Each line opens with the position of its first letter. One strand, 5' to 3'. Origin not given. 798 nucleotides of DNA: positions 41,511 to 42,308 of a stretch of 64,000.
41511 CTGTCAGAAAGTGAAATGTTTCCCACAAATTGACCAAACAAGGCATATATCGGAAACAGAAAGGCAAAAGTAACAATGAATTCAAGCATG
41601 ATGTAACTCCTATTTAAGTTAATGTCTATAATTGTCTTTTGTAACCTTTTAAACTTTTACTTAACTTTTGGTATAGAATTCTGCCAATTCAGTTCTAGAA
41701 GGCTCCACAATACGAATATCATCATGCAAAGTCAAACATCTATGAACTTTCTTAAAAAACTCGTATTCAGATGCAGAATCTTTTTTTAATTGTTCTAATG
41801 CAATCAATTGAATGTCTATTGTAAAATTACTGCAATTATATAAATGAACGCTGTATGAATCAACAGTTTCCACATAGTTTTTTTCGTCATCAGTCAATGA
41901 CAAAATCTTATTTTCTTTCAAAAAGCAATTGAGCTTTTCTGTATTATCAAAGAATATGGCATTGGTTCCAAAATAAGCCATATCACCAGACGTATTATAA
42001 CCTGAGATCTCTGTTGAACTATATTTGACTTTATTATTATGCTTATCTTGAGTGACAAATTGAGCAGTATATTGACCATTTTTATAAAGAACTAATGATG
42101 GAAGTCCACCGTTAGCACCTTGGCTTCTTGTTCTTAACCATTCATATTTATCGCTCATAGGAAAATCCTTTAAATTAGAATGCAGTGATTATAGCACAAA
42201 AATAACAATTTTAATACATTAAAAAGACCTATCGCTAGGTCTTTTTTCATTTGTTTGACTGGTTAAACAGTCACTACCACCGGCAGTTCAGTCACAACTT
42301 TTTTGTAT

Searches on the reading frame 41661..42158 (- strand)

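Call 57: search_protein_families(library=pfam, proteins=[window:41661-42158:-], max_evalue=0.01)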
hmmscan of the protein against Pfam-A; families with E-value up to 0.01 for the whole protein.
window:41661-42158:- (165 aa): 1 family
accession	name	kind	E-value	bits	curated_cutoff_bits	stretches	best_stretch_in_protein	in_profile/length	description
PF10802.14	DUF2540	-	0.0087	16.6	25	0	80-111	39-70/75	Protein of unknown function (DUF2540)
